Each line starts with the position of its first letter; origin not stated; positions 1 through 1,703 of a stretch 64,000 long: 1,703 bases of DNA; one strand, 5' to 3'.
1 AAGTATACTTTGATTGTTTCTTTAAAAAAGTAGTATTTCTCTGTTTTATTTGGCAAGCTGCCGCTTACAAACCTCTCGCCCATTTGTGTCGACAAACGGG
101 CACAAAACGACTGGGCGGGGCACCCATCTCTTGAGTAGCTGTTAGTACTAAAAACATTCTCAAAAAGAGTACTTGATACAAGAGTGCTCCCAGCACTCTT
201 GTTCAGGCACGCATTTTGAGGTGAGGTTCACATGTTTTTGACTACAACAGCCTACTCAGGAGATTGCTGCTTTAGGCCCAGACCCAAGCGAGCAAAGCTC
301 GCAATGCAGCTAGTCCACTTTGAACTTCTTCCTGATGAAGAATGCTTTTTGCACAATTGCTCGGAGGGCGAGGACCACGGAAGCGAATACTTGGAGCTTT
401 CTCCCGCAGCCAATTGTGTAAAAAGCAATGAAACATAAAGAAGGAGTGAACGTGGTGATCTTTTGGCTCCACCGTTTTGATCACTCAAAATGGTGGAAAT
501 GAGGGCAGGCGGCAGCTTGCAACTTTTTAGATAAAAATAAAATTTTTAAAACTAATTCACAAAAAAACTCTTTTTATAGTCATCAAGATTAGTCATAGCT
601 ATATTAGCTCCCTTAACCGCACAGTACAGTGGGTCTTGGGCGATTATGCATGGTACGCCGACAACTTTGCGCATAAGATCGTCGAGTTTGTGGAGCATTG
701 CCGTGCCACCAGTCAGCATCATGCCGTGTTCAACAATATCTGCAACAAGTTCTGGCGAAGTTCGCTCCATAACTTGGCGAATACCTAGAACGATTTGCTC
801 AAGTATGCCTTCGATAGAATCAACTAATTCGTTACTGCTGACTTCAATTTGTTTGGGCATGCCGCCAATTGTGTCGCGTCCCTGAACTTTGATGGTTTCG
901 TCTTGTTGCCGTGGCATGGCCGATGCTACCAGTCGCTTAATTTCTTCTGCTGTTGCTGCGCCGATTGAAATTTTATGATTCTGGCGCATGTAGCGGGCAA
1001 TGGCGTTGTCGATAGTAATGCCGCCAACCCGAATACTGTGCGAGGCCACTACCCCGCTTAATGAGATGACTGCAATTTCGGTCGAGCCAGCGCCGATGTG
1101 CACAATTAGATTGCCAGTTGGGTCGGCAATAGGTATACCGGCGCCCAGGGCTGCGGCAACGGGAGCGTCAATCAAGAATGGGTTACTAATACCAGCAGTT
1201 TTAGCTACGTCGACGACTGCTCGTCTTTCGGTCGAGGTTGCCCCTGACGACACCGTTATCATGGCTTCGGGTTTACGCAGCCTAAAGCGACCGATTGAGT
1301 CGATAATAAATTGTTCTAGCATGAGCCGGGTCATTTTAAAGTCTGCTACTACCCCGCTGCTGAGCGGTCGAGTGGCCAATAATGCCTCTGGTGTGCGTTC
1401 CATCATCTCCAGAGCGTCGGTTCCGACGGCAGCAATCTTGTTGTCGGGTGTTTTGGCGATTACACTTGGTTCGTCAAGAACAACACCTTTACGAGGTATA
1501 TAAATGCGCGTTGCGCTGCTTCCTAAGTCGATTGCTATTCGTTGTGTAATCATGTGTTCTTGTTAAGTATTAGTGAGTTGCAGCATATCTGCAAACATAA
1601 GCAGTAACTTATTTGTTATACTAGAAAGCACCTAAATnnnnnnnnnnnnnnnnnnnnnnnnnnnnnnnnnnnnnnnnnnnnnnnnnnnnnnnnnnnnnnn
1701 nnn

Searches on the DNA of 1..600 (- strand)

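Call 56: search_rna_families(source=window, start=1, end=600, threshold=evalue, max_evalue=10)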
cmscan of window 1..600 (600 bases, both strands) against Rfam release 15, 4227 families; matches with E-value up to 10: 6.
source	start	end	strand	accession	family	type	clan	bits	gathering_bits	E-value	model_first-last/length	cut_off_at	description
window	157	221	+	RF04197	mir-9457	Gene; miRNA;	-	24.4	90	0.021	1-68/68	no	mir-9457 microRNA precursor family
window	158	222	-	RF04197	mir-9457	Gene; miRNA;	-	21.7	90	0.11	1-68/68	no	mir-9457 microRNA precursor family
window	456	599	-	RF02287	TtnuCD10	Gene; snRNA; snoRNA; CD-box;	-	20.8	85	1.7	1-117/117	no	Tetrahymena snoRNA TtnuCD10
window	468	497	+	RF02266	XIST_intron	Gene; lncRNA;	-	17.4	70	2.9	1-68/68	no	XIST 3' intron conserved motif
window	158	222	+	RF00823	lsy-6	Gene; miRNA;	-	16.1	60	2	1-74/74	no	lsy-6 microRNA precursor family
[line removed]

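Call 90: search_rna_families(source=L035, start=6100, end=10600, threshold=evalue, max_evalue=1)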
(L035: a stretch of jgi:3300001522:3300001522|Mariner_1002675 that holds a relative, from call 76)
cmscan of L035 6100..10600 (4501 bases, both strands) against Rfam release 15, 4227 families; matches with E-value up to 1: 0.
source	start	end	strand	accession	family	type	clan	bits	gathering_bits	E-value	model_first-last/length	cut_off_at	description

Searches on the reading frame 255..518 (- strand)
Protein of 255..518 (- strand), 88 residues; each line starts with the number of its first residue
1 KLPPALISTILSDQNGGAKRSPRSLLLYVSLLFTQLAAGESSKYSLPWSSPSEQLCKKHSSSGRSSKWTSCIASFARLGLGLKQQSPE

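Call 74: search_protein_representatives(alignment_id=A4)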
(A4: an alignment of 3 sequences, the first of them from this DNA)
Query: 3 sequences, 86 profile positions. Proteins with E-value up to 0.001 (for the whole library): 3; up to 1e-10: 0; up to 1e-30: 0. The best 3 are listed.
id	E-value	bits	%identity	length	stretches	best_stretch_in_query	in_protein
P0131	2.6e-08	50.1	-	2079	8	6-45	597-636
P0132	2.4e-04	37.4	-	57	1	6-34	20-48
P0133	9.1e-04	35.6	-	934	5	20-49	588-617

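Call 76: find_encoding_contigs(protein=P0132, flank=10000, max_places=6)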
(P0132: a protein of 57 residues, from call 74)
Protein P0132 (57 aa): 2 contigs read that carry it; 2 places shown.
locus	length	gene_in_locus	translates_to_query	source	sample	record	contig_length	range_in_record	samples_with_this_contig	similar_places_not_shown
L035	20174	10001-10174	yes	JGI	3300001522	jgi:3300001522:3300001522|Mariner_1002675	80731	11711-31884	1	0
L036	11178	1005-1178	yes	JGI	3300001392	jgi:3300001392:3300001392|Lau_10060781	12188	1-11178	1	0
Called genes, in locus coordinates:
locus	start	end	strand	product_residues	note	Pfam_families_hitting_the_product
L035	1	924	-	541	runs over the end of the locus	PF00118:Cpn60_TCP1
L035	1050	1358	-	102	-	PF00166:Cpn10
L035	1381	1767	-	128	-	-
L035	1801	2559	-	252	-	PF00702:Hydrolase (faint), PF08282:Hydrolase_3, PF03332:PMM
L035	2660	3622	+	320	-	-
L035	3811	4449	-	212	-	-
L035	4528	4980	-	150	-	-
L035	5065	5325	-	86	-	-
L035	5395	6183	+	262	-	PF19420:DDAH_eukar, PF02274:ADI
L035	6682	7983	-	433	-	PF08245:Mur_ligase_M, PF02875:Mur_ligase_C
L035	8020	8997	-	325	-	PF13480:Acetyltransf_6, PF02388:FemAB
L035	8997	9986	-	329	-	PF13480:Acetyltransf_6, PF02388:FemAB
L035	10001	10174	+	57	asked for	-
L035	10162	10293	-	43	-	-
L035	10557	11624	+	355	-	PF00814:TsaD, PF02543:Carbam_trans_N (weak), PF22521:HypF_C_2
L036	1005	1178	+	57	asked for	-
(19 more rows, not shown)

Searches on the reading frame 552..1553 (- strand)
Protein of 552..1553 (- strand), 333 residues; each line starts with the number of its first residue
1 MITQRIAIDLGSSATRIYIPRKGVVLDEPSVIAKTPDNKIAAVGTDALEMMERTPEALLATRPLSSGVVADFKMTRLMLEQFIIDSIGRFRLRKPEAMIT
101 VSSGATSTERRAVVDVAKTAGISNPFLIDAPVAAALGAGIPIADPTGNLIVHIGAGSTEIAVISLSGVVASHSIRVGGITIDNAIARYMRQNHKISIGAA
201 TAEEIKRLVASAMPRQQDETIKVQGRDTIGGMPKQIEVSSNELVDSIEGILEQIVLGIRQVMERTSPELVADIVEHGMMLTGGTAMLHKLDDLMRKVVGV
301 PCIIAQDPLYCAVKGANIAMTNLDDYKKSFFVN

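Call 15: search_protein_families(library=ncbifam, proteins=[window:552-1553:-])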
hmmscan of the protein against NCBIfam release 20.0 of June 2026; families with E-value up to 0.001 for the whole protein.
window:552-1553:- (333 aa): 17 families
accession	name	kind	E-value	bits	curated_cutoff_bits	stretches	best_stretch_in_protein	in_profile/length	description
NF010539.0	PRK13927.1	subfamily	3.7e-110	368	293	1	2-330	5-336/339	rod shape-determining protein MreB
TIGR00904.1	mreB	subfamily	8.6e-101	337.3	365.75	1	4-327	3-333/334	MreB/Mrl family cell shape determining protein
NF010540.1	PRK13929.1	exception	1.4e-93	313.6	515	1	3-328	4-332/334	rod-share determining protein MreBH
NF053558.1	BeeR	equivalog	6.4e-16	58.3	530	1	61-296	68-306/349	BeeR family actin-like protein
NF040964.1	MamK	subfamily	9.6e-15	54.4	400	1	7-318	4-317/335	MamK family actin-like protein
TIGR01174.1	ftsA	equivalog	1.4e-13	50.7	175.85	1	113-305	163-345/371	cell division protein FtsA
NF011660.0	PRK15080.1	equivalog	1e-10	41.3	182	1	66-207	66-196/277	ethanolamine utilization protein EutJ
TIGR02529.1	EutJ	subfamily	1.2e-10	41.3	152.1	1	66-207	33-163/239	ethanolamine utilization protein EutJ family protein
TIGR01991.1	HscA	equivalog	9.4e-10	37.6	708.55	1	95-323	131-362/600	Fe-S protein assembly chaperone HscA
NF003520.0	PRK05183.1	subfamily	8.1e-09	34.4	620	1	96-323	152-382/621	Fe-S protein assembly chaperone HscA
TIGR01175.1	pilM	subfamily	1.5e-07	30.8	133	1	147-311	189-318/348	type IV pilus assembly protein PilM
NF002399.0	PRK01433.1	equivalog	8.5e-07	27.9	743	1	96-324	143-358/595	Fe-S protein assembly chaperone HscA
TIGR02350.1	prok_dnaK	equivalog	3.2e-05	22.5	822.55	1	96-199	132-241/596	molecular chaperone DnaK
NF009947.0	PRK13411.1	equivalog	5.9e-05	21.3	1002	1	96-194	135-239/662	molecular chaperone DnaK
NF001413.0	PRK00290.1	equivalog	8.9e-05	21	648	1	96-198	135-241/625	molecular chaperone DnaK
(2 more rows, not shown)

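Call 34: find_encoding_contigs(protein=window:552-1553:-, flank=10000, max_places=5)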
Protein window:552-1553:- (333 aa): 10 contigs read that carry it; 5 places shown.
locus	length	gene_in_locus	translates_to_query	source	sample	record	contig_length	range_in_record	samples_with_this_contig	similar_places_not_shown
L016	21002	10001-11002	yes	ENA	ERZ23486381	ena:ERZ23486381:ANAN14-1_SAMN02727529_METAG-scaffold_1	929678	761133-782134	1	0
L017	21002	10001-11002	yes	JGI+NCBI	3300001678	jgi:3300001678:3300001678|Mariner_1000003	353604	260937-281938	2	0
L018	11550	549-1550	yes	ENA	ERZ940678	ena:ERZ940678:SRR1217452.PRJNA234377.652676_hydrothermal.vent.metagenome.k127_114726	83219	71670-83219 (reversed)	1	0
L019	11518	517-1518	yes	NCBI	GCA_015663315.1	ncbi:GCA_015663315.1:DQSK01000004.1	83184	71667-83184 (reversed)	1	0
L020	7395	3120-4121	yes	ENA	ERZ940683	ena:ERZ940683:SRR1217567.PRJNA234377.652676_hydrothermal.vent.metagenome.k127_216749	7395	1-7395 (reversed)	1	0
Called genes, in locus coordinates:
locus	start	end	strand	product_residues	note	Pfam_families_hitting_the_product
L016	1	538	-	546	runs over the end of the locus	-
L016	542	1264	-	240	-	PF00696:AA_kinase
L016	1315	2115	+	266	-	PF03372:Exo_endo_phos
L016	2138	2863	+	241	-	PF00702:Hydrolase, PF12710:HAD, PF08282:Hydrolase_3 (weak)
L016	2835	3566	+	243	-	-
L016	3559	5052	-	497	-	PF13231:PMT_2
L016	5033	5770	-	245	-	PF00535:Glycos_transf_2, PF10111:Glyco_tranf_2_2 (weak), PF13641:Glyco_tranf_2_3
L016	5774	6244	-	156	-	PF04138:GtrA_DPMS_TM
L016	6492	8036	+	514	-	PF04203:Sortase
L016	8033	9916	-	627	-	PF08308:PEGA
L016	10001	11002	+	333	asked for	PF06723:MreB_Mbl, PF25216:Volactin (faint), PF00012:HSP70, PF14450:FtsA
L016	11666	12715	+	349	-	-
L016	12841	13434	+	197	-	-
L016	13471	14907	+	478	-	PF00749:tRNA-synt_1c, PF19269:Anticodon_2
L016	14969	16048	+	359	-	PF11258:DUF3048, PF17479:DUF3048_C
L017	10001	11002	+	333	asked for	PF06723:MreB_Mbl, PF25216:Volactin (faint), PF00012:HSP70, PF14450:FtsA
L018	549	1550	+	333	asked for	PF06723:MreB_Mbl, PF25216:Volactin (faint), PF00012:HSP70, PF14450:FtsA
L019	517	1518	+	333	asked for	PF06723:MreB_Mbl, PF25216:Volactin (faint), PF00012:HSP70, PF14450:FtsA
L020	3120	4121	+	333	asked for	PF06723:MreB_Mbl, PF25216:Volactin (faint), PF00012:HSP70, PF14450:FtsA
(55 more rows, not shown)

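Call 62: find_homologous_proteins(query=window:552-1553:-, max_evalue=1e-60)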
Query window:552-1553:- (333 aa): 5416 proteins with E <= 1e-60 among 8000 candidates; the best 120 are listed.
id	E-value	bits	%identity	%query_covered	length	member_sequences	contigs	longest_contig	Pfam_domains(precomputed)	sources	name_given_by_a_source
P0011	1.3e-206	703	100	100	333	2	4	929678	PF00012.27,PF25216.1,PF06723.20,PF14450.13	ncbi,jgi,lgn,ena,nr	ncbi:TPA: rod shape-determining protein [Candidatus Saccharibacteria bacterium]|nr:rod shape-determi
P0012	2.8e-161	554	76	100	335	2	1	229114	PF00012.27,PF06723.20,PF14450.13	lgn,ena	-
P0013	8.9e-138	477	66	99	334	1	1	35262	PF00012.27,PF06723.20,PF14450.13,PF00022.26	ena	-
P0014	8.7e-123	427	60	100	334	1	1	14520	PF00012.27,PF06723.20,PF14450.13,PF11104.15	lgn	-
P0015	3.6e-117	409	58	99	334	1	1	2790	PF00012.27,PF06723.20,PF14450.13,PF00022.26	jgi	jgi:rod shape-determining protein MreB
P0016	3.8e-112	392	57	99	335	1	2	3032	PF00012.27,PF06723.20,PF14450.13,PF00022.26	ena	-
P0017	3.2e-111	389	56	99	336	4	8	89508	PF00012.27,PF06723.20,PF14450.13,PF00022.26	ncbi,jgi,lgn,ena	jgi:rod shape-determining protein MreB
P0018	5.3e-110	385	53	100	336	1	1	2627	PF00012.27,PF06723.20,PF14450.13,PF00022.26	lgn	-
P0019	6.0e-110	385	55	99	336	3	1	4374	PF00012.27,PF06723.20,PF14450.13,PF00022.26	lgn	-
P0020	6.7e-109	382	54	98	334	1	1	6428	PF00012.27,PF06723.20,PF14450.13,PF00022.26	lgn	-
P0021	7.6e-109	382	53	99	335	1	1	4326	PF00012.27,PF06723.20,PF14450.13,PF00022.26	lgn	-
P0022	2.2e-108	380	53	99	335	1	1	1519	PF00012.27,PF25216.1,PF06723.20,PF14450.13,PF00022.26,PF11104.15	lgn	-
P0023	4.3e-108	379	53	100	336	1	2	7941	PF00012.27,PF06723.20,PF14450.13,PF00022.26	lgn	-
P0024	1.5e-107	377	53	99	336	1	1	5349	PF00012.27,PF06723.20,PF14450.13,PF00022.26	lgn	-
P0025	1.0e-106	375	53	98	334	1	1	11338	PF00012.27,PF06723.20,PF14450.13,PF00022.26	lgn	-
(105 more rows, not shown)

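Call 63: find_encoding_contigs(protein=P0012, flank=10000, max_places=2)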
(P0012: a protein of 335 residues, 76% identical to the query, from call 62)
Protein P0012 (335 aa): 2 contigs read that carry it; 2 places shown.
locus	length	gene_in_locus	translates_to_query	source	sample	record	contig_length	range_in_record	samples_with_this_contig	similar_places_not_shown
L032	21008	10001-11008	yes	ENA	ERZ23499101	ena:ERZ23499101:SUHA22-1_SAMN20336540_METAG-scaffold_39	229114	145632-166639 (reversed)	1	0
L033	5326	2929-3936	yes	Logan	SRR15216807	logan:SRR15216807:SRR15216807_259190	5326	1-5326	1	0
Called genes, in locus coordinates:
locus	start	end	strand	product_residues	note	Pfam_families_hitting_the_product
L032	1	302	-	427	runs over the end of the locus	PF00232:Glyco_hydro_1, PF00150:Cellulase (weak), PF00232:Glyco_hydro_1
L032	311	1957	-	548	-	-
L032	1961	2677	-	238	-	PF00696:AA_kinase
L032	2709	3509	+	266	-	PF03372:Exo_endo_phos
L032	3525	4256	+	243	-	PF00702:Hydrolase (weak), PF08282:Hydrolase_3 (faint), PF12710:HAD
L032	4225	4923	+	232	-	-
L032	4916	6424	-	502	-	PF13231:PMT_2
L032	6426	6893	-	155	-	PF04138:GtrA_DPMS_TM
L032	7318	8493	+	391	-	PF04203:Sortase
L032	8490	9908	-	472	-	PF08308:PEGA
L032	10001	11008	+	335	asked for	PF06723:MreB_Mbl, PF00012:HSP70, PF14450:FtsA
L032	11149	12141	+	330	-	-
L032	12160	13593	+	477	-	PF00749:tRNA-synt_1c, PF19269:Anticodon_2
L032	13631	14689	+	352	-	PF11258:DUF3048, PF17479:DUF3048_C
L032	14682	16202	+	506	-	PF00989:PAS (weak), PF00512:HisKA, PF02518:HATPase_c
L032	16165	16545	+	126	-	PF00072:Response_reg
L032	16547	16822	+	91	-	PF05258:DciA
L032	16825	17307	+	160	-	-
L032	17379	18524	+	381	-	PF07787:TMEM43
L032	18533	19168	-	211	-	-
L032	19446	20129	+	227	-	-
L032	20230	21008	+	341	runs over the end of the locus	PF03773:ArsP_1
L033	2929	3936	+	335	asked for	PF06723:MreB_Mbl, PF00012:HSP70, PF14450:FtsA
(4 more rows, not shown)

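Call 64: find_encoding_contigs(protein=P0013, flank=10000, max_places=2)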
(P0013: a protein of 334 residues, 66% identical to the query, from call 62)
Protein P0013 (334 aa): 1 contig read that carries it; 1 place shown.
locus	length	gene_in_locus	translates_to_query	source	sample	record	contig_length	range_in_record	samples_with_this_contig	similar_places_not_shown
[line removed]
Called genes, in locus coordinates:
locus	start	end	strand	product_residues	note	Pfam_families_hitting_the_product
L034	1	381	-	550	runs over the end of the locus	-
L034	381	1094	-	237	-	PF00696:AA_kinase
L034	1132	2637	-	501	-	PF13231:PMT_2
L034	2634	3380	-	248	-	PF13641:Glyco_tranf_2_3, PF00535:Glycos_transf_2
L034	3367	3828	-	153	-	PF04138:GtrA_DPMS_TM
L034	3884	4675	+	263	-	PF03372:Exo_endo_phos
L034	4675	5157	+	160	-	PF00293:NUDIX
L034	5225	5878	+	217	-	PF00702:Hydrolase, PF12710:HAD, PF08282:Hydrolase_3 (weak)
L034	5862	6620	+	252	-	-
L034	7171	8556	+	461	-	PF04203:Sortase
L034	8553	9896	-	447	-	PF08308:PEGA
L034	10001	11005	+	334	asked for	PF00022:Actin, PF06723:MreB_Mbl, PF00012:HSP70, PF14450:FtsA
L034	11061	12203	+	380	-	-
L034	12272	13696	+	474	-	PF00749:tRNA-synt_1c, PF19269:Anticodon_2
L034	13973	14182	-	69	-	-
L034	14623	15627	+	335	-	?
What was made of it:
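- At the A site the spacer is 140 nt (L032) and 55 nt (L034), against 663 nt here, with gene order otherwise conserved (calls 34, 63, 64).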
